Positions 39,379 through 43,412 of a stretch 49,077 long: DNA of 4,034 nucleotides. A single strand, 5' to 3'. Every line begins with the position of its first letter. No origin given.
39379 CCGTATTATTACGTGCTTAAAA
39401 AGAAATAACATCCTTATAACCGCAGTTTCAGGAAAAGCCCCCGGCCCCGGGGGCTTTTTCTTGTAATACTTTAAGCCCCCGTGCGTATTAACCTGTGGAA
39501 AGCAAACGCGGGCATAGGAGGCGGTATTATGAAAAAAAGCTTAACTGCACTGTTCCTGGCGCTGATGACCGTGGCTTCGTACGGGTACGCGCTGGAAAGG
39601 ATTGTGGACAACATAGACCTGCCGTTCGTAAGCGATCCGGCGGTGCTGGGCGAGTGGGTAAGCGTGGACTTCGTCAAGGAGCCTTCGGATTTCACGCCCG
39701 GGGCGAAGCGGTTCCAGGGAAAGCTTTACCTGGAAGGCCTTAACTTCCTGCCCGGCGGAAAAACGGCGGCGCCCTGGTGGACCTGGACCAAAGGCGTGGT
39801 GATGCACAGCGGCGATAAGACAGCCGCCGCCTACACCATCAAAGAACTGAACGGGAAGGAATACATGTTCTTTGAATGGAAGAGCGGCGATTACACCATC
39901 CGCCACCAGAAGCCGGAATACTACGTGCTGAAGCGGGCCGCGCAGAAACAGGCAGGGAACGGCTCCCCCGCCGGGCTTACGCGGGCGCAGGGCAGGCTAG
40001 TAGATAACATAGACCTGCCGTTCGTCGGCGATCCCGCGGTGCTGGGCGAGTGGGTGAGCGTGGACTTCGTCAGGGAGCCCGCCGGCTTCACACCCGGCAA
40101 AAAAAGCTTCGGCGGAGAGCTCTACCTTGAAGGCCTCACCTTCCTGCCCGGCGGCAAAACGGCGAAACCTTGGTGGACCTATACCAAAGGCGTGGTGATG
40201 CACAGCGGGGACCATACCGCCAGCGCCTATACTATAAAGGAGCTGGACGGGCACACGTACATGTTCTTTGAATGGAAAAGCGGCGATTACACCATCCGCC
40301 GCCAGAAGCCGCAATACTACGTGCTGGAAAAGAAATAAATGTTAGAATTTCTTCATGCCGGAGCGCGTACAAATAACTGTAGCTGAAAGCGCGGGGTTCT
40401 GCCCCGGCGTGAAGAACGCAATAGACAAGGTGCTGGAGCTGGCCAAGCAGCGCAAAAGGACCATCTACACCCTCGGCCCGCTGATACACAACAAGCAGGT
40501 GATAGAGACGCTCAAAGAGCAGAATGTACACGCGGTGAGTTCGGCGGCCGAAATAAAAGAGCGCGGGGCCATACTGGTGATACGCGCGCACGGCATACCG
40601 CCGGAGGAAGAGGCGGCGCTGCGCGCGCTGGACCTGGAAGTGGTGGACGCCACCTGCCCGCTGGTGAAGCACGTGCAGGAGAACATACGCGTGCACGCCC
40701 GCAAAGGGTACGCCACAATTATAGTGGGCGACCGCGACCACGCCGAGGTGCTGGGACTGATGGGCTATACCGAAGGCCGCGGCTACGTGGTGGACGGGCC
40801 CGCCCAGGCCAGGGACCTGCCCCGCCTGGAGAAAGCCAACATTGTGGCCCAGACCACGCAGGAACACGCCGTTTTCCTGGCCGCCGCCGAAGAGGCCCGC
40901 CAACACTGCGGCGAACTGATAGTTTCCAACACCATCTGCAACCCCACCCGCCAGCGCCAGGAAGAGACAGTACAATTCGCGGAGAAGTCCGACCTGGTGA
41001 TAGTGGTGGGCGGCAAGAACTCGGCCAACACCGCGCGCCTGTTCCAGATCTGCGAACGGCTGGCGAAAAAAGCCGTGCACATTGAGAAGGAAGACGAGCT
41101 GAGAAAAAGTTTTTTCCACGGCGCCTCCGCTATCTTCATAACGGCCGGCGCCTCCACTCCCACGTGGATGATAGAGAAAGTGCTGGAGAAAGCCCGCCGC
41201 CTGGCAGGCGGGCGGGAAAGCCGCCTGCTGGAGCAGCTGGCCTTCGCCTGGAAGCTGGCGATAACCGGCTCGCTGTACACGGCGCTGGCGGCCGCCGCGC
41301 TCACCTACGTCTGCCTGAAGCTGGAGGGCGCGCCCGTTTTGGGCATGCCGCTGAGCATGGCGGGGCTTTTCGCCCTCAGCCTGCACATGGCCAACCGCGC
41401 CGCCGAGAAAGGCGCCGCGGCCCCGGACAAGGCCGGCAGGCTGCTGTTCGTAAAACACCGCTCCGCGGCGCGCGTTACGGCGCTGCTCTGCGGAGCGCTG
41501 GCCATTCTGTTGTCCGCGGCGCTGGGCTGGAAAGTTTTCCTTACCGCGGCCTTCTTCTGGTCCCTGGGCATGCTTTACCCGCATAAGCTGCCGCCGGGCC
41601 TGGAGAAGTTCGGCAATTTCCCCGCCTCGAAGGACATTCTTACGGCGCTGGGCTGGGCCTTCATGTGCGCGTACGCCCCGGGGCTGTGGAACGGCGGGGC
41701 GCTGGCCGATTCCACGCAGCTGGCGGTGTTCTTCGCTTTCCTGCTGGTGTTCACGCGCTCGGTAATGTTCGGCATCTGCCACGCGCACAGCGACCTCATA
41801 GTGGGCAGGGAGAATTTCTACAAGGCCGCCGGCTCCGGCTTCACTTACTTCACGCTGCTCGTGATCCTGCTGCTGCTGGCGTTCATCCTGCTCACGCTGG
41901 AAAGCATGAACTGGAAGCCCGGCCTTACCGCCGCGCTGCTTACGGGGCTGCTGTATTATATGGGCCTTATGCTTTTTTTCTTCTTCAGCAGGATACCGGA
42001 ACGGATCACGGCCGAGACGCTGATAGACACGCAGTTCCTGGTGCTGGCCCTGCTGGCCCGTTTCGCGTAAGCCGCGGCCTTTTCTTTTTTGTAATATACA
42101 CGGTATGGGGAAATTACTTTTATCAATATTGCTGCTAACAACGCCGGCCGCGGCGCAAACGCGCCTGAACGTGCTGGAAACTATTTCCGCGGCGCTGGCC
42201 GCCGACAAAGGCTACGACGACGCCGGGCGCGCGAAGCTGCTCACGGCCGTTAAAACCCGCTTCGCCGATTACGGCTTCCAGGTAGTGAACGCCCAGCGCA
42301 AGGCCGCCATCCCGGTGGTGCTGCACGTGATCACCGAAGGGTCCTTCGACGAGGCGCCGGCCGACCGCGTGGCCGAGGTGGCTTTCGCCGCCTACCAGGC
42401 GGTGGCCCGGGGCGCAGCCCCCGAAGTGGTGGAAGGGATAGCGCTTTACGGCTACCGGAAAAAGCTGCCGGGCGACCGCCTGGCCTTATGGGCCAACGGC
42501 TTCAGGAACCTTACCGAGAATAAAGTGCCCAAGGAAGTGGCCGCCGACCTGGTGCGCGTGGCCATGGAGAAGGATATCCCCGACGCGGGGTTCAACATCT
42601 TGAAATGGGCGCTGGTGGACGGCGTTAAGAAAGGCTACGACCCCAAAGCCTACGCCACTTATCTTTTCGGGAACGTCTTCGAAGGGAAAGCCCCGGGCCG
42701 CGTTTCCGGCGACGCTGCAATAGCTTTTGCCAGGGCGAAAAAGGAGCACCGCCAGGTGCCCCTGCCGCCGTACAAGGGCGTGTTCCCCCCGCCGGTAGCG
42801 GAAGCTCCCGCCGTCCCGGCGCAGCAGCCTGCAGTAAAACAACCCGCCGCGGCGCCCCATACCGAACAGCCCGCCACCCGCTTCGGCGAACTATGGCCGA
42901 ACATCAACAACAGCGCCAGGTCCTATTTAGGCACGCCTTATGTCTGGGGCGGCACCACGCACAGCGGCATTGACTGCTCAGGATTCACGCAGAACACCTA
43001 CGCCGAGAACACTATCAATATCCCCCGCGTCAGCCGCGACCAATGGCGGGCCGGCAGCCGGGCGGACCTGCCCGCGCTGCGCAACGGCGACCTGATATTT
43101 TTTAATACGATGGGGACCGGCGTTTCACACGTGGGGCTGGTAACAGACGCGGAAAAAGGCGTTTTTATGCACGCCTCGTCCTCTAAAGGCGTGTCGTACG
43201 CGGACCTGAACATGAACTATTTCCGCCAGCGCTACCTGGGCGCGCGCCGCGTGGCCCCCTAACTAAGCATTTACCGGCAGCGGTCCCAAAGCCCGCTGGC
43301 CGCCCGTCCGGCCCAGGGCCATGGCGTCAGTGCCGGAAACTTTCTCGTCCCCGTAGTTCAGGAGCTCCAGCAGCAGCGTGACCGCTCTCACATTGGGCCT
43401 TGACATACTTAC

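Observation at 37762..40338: ECF sigma / minimal anti-sigma operon whose dedicated output is two paralogous secreted proteins made of four copies of an unrecognised ~110-aa domain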

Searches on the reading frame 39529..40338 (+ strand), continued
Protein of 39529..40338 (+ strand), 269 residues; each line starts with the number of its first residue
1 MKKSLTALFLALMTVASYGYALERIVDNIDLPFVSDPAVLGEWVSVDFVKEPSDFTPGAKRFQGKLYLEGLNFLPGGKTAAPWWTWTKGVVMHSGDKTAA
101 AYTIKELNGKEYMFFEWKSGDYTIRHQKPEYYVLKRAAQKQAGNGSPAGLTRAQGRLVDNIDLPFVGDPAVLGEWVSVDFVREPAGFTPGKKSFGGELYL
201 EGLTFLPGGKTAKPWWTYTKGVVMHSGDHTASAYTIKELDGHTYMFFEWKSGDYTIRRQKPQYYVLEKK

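Call 65: search_protein_families(library=pfam, proteins=[P0018, P0012, P0028, P0044, P0021, P0036], max_evalue=0.1)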
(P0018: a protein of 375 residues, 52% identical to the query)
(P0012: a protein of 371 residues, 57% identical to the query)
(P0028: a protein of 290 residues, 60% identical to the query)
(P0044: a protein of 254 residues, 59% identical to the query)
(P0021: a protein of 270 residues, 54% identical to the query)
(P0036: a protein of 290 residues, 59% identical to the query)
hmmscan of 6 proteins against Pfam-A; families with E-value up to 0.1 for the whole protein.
P0018 (375 aa): 2 families
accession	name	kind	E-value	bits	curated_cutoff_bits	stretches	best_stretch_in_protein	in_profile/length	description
PF16253.10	DUF4909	-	1.3e-05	25.5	25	0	93-135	25-66/127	Domain of unknown function (DUF4909)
PF07935.16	SSV1_ORF_D-335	-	0.00017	22.2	22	1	239-257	2-20/68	ORF D-335-like protein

P0012 (371 aa): 2 families
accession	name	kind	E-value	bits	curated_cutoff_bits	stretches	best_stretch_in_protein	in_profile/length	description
PF16253.10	DUF4909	-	8.4e-06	26.1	25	0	330-361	28-58/127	Domain of unknown function (DUF4909)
PF07935.16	SSV1_ORF_D-335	-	0.0024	18.6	22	0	235-251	2-18/68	ORF D-335-like protein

P0028 (290 aa): 5 families
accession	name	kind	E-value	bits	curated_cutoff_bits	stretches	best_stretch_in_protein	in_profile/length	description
PF16253.10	DUF4909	-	8.7e-06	26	25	1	124-172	26-72/127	Domain of unknown function (DUF4909)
PF07935.16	SSV1_ORF_D-335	-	2.9e-05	24.7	22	0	271-289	2-20/68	ORF D-335-like protein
PF10878.14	DUF2672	-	0.016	15.6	27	0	149-164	33-48/53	Protein of unknown function (DUF2672)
PF09089.16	gp12-short_mid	-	0.019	15.5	25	0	106-128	28-50/81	Phage short tail fibre protein gp12, middle domain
PF17210.9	SdrD_B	-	0.038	14.6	29.7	0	141-170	49-80/112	SdrD B-like domain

P0044 (254 aa): 4 families
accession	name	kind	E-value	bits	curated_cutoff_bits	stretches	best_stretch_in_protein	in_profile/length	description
PF16253.10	DUF4909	-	6.3e-06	26.5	25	1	89-137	27-73/127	Domain of unknown function (DUF4909)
PF07935.16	SSV1_ORF_D-335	-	3.6e-05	24.4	22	0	235-253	2-20/68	ORF D-335-like protein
PF17210.9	SdrD_B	-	0.026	15.2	29.7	0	105-133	49-79/112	SdrD B-like domain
PF10878.14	DUF2672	-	0.091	13.2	27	0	237-252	33-48/53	Protein of unknown function (DUF2672)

P0021 (270 aa): 3 families
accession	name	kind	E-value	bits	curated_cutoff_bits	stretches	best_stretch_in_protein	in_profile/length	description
PF16253.10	DUF4909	-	3.4e-06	27.3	25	1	226-266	24-62/127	Domain of unknown function (DUF4909)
PF07935.16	SSV1_ORF_D-335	-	1.4e-05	25.7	22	0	251-269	2-20/68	ORF D-335-like protein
PF10998.14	DUF2838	-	0.0019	18.9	25.2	0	204-233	81-110/111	Protein of unknown function (DUF2838)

P0036 (290 aa): 6 families
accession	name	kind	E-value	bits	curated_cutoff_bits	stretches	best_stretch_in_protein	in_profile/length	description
PF16253.10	DUF4909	-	3e-06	27.6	25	2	124-172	26-72/127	Domain of unknown function (DUF4909)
PF07935.16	SSV1_ORF_D-335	-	2.8e-05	24.7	22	0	271-289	2-20/68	ORF D-335-like protein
PF10878.14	DUF2672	-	0.015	15.7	27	0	149-164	33-48/53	Protein of unknown function (DUF2672)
PF09089.16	gp12-short_mid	-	0.02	15.5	25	0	106-128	28-50/81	Phage short tail fibre protein gp12, middle domain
PF17210.9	SdrD_B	-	0.033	14.8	29.7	0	141-170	49-80/112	SdrD B-like domain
PF00041.27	fn3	-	0.033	14.8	25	0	101-159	5-58/84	Fibronectin type III domain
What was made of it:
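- On Pfam DUF4909 (PF16253): Homologues give 25-27 bits against a cut-off of 25, covering under 40% of the profile (call 65).
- Closest known: Pfam DUF4909. Same: Some homologues give marginal partial DUF4909 hits (25-27 bits, profile positions about 25-72 of 127; call 65).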

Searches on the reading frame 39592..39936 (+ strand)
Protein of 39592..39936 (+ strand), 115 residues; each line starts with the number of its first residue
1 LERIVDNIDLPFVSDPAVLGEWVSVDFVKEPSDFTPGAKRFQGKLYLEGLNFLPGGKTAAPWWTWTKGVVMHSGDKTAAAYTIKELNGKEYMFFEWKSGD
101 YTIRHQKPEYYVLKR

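Call 33: search_solved_structures(query=A3, max_evalue=10, show_alignments=2)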
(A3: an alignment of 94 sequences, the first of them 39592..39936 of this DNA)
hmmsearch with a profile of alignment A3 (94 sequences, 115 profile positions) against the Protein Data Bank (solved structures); distinct sequences matched with E-value up to 10: 21.
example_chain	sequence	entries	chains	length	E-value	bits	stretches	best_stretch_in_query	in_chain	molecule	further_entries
7bgz_AAA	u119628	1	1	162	0.16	15.1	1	15-102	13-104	Beta-lactoglobulin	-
5nuj_A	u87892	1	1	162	0.24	14.6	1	15-102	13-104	Beta-lactoglobulin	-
5num_A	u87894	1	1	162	0.26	14.5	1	15-102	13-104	Beta-lactoglobulin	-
7q17_AAA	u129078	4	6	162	0.27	14.4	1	15-98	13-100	Beta-lactoglobulin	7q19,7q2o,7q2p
8e92_B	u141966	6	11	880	0.35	14.1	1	37-93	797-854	Glutamate receptor ionotropic, NMDA 2C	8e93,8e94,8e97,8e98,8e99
5nuk_A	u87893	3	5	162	0.37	14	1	15-98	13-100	Beta-lactoglobulin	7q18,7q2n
4oet_A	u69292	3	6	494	0.39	13.9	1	68-111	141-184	Putative peptide ABC-transport system periplasmic peptide-binding protein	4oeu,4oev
5nun_A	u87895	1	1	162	0.4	13.9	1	15-98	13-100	Beta-lactoglobulin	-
4omw_A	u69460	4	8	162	0.41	13.9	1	15-102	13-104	Beta-lactoglobulin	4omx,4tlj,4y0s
4ck4_A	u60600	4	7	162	0.41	13.9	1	15-102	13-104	BETA_LACTOGLOBULIN-1/B | Beta-lactoglobulin-1/B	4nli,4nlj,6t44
7zcd_AAA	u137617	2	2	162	0.41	13.9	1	15-102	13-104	Beta-lactoglobulin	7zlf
7lwc_A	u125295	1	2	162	0.42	13.8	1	15-102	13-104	Beta-lactoglobulin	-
7z9z_AAA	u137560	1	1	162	0.42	13.8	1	15-102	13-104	Beta-lactoglobulin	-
7bh0_AAA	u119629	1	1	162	0.42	13.8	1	15-102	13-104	Beta-lactoglobulin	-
6qi7_A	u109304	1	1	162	0.43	13.8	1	15-102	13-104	Beta-lactoglobulin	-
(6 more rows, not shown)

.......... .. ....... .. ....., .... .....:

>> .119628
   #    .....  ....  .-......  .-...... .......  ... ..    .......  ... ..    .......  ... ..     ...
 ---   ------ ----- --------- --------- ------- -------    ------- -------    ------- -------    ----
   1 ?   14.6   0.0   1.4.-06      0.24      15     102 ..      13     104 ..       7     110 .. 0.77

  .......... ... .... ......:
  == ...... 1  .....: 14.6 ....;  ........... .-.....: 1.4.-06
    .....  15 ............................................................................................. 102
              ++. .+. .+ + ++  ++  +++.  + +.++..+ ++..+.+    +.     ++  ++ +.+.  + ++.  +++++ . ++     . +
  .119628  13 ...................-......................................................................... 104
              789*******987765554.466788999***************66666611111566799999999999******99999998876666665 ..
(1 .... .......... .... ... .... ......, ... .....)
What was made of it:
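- On Lipocalin/calycin fold: The profile hit to beta-lactoglobulin has E 0.16 (call 33).
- Closest known: Pfam DUF4909. Same: A marginal profile hit to beta-lactoglobulin aligns a GxW motif (call 33).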

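Call 43: predict_structure(alignment_id=A4)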
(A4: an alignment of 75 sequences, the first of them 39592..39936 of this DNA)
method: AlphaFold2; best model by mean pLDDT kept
length: 115 residues; sequences in the alignment: 75
mean_pLDDT: 95.9   pTM: 0.88
mean pLDDT of the five models: 95.9, 95.3, 94.3, 94.0, 93.9
residues with pLDDT >= 90: 106; 70-90: 8; 50-70: 1; < 50: 0
segments of 3 or more residues with pLDDT < 50: none
pLDDT, mean of each block of 10 residues (from residue 1): 92 98 98 92 93 97 97 97 97 97 96 98
secondary structure, 60 per line:
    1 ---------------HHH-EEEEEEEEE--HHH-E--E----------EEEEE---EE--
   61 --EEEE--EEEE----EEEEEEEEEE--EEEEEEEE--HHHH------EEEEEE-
elements in order: E20-28 E49-53 E63-66 E69-72 E77-86 E89-96 H99-102 E109-114
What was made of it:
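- On Lipocalin/calycin fold: The model is all-beta, with seven strands of 3 or more residues plus a short helix (call 43).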

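Call 46: fold_search(model_id=the predicted structure, library=pdb)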
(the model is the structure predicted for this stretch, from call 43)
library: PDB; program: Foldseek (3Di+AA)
matches with E <= 10: 276; with E <= 0.001: 0
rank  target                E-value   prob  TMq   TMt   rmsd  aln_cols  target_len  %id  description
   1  4lqz                  1.1e-01  0.44  0.29  0.26  10.0       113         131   16  Crystal structure of a DUF4909 family protein (SAV1798) from Staphylococcus aureus subsp. aureus Mu50 at 1.92 A resoluti (released 2013-08-07)
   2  5nbq_G                5.5e-01  0.25  0.24  0.21   7.3        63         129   16  The structure of the tripartite complex between OspE, the C-terminal domains of factor H and C3dg (released 2017-12-06)
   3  2m4f_MODEL_1_A        6.9e-01  0.12  0.30  0.25  16.0       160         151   11  Solution Structure of Outer surface protein E (released 2013-05-15)
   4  5nbq_I                7.3e-01  0.25  0.24  0.23   7.1        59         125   14  The structure of the tripartite complex between OspE, the C-terminal domains of factor H and C3dg (released 2017-12-06)
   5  4j38_A                1.0e+00  0.16  0.22  0.20   7.3        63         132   16  Structure of Borrelia burgdorferi Outer surface protein E in complex with Factor H domains 19-20 (released 2013-05-15)
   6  3eyc_B                1.1e+00  0.18  0.38  0.32   7.7       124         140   14  New crystal structure of human tear lipocalin in complex with 1,4-butanediol in space group P21 (released 2009-10-06)
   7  7dru_D                1.1e+00  0.08  0.25  0.22  10.7       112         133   10  Crystal Structure of the Dog Lipocalin Allergen Can f 1 (released 2021-11-10)
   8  8vqg_A                1.2e+00  0.25  0.43  0.35   8.2       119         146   11  X-ray crystal structure of Can f 1 (released 2025-01-22)
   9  4run_A                1.3e+00  0.14  0.33  0.28   7.4       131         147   14  Crystal structure of human odorant binding protein OBPIIa (released 2015-04-08)
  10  2vwd_A                1.3e+00  0.09  0.22  0.09   8.2        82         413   15  Nipah Virus Attachment Glycoprotein (released 2008-10-07)
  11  8fkp_NM               1.3e+00  0.08  0.18  0.12  10.1        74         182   15  Human nucleolar pre-60S ribosomal subunit (State A1) (released 2023-07-12)
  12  6atk_E                1.3e+00  0.02  0.13  0.11  13.5       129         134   16  Crystal structure of the human coronavirus 229E spike protein receptor binding domain in complex with human aminopepti (released 2017-12-06)
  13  8e28_A                1.4e+00  0.23  0.25  0.04   8.3        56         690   12  Human Dis3L2 in complex with hairpin A-GCU14 (released 2023-03-01)
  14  4tkn_B                1.4e+00  0.16  0.23  0.13   5.6        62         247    6  Structure of the SNX17 FERM domain bound to the second NPxF motif of KRIT1 (released 2014-07-30)
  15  1xki                  1.4e+00  0.14  0.35  0.32  11.5       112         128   17  Crystal structure of human tear lipocalin/von Ebners gland protein (released 2004-10-19)
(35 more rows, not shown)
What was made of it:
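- On Lipocalin/calycin fold: The best lipocalin TM is 0.43 with E>1 (call 46).
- Closest known: Pfam DUF4909. Same: 4lqz is the top but non-significant Foldseek hit (call 46).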

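Call 70: fold_search(model_id=the predicted structure, library=viral)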
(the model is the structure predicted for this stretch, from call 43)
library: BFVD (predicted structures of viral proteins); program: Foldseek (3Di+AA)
matches with E <= 10: 328; with E <= 0.001: 0
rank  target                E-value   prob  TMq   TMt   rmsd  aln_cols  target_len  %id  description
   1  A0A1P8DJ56            2.5e-01  0.28  0.24  0.13  13.3        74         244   19  (no name in the UniProt tables at hand)
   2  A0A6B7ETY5            7.5e-01  0.06  0.18  0.14  12.4       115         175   15  (no name in the UniProt tables at hand)
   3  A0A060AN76            8.0e-01  0.16  0.21  0.16   5.7        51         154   20  HNH homing endonuclease-like protein [Enterococcus phage IME-EFm1]
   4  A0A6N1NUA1            9.4e-01  0.38  0.40  0.45   6.4       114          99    9  Putative ORFan [Tupanvirus deep ocean]
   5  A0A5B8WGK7            1.0e+00  0.28  0.26  0.35   5.3        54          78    9  Uncharacterized protein [Arthrobacter phage Qui]
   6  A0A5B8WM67            1.0e+00  0.14  0.26  0.28  13.8        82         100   17  Uncharacterized protein [Arthrobacter phage Qui]
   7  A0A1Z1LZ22            1.1e+00  0.38  0.32  0.45   3.0        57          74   19  T4 y05I-like putative transcription factor C-terminal domain-containing protein [Serratia phage X20]
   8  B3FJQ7                1.2e+00  0.05  0.17  0.14  11.5       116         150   10  Uncharacterized protein [Pseudomonas phage 201phi2-1]
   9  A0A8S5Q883            1.3e+00  0.11  0.22  0.20   6.6        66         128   21  Uncharacterized protein [Myoviridae sp. ctm8X17]
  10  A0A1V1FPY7            1.4e+00  0.18  0.22  0.02   2.5        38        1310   21  RNA-directed RNA polymerase [Rosellinia necatrix quadrivirus 1]
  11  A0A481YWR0            1.4e+00  0.06  0.21  0.13  14.2        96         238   11  Uncharacterized protein [Marseillevirus LCMAC201]
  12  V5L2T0                1.6e+00  0.18  0.23  0.29   4.8        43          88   14  (no name in the UniProt tables at hand)
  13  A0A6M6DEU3            1.6e+00  0.10  0.33  0.23  14.8       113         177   10  (no name in the UniProt tables at hand)
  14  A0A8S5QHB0            1.6e+00  0.05  0.18  0.17   3.7        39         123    8  Uncharacterized protein [Myoviridae sp. ctdNl2]
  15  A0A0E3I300            1.8e+00  0.02  0.14  0.13  13.3        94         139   13  Antenna protein [Synechococcus phage ACG-2014f]
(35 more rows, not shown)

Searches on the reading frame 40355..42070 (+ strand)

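Call 52: search_protein_families(library=pfam, proteins=[window:40355-42070:+], max_evalue=0.001)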
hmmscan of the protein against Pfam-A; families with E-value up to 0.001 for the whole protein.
window:40355-42070:+ (571 aa): 1 family
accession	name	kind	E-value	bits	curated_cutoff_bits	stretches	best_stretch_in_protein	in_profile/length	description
PF02401.23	LYTB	-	9.5e-87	291.1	24.5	1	7-279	1-265/267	LytB protein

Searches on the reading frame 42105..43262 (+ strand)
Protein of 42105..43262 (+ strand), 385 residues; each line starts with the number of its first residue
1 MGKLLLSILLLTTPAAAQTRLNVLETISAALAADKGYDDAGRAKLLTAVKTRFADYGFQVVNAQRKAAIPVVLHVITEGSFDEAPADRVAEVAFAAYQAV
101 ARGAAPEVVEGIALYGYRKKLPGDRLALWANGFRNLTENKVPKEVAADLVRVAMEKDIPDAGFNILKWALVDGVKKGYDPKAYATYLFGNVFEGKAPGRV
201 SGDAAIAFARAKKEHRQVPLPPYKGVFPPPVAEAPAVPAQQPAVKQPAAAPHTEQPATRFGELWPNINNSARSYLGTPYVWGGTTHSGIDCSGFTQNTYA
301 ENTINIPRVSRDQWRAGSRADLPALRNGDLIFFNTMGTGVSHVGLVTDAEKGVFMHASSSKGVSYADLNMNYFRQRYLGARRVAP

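Call 52: search_protein_families(library=pfam, proteins=[window:42105-43262:+], max_evalue=0.001)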
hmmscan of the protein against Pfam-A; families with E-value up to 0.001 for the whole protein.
window:42105-43262:+ (385 aa): 1 family
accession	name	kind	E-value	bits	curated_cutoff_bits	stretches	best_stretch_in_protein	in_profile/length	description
PF00877.26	NLPC_P60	-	1.4e-27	96.1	23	1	276-382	1-105/105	NlpC/P60 family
